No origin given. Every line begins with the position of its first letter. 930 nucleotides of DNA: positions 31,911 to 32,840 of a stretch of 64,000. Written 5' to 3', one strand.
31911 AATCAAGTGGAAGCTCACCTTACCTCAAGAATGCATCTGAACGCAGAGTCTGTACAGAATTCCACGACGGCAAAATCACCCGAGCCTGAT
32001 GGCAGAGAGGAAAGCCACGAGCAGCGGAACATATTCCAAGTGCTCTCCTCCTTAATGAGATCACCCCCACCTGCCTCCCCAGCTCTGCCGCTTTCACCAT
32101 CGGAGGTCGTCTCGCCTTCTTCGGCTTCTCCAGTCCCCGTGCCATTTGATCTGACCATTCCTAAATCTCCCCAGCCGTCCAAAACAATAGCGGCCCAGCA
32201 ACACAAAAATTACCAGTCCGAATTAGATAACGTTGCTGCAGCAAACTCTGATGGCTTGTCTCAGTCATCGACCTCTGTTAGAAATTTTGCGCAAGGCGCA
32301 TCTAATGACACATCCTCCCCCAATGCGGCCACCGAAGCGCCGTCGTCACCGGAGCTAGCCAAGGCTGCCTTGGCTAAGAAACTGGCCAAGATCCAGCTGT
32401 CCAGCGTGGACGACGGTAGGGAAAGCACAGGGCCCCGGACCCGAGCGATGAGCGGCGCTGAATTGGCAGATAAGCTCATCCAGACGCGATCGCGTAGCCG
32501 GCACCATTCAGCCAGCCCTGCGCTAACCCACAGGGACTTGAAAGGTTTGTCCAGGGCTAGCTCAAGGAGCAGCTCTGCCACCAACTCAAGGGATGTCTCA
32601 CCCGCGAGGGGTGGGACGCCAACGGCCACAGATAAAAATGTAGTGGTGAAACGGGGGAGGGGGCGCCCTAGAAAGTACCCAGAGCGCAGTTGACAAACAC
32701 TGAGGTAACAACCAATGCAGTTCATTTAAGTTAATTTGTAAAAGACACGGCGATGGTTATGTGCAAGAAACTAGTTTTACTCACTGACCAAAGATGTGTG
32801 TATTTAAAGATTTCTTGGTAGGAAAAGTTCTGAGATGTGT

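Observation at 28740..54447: One locus appears to encode both an SRCAP-type and an EP400-type remodeller (Domino-like ancestral arrangement)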

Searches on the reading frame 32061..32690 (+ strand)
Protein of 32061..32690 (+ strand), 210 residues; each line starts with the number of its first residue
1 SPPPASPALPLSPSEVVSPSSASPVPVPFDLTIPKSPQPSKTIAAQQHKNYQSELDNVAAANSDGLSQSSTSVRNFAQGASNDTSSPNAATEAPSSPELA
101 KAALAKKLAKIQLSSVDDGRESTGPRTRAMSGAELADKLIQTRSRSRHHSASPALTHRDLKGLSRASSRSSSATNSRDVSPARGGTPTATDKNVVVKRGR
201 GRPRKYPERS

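Call 47: search_solved_structures(query=window:32061-32690:+, show_alignments=2, max_evalue=1)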
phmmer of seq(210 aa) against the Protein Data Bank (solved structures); distinct sequences matched with E-value up to 1: 1.
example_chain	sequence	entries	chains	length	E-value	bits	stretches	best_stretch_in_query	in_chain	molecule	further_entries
7t5q_J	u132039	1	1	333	0.32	14.4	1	99-150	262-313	F-actin-capping protein subunit beta/Actin nucleation-promoting factor WASL chimera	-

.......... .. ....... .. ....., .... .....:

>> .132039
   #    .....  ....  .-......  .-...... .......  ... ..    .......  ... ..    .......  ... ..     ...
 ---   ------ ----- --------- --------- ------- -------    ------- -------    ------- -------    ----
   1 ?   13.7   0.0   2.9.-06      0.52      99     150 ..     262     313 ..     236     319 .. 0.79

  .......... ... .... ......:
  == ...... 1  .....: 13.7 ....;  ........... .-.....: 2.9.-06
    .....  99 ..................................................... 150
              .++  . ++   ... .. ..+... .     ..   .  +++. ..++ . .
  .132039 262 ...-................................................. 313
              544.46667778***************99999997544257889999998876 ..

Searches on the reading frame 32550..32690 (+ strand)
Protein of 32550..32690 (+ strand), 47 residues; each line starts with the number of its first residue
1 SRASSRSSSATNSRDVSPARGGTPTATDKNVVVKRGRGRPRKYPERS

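Call 72: search_protein_families(library=pfam, proteins=[window:32550-32690:+], max_evalue=10)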
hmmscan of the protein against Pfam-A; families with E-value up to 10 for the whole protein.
seq(47 aa): 1 family
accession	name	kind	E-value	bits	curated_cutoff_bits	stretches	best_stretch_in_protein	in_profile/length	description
PF02178.24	AT_hook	-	0.0033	17.5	17.4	1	34-44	1-11/13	AT hook motif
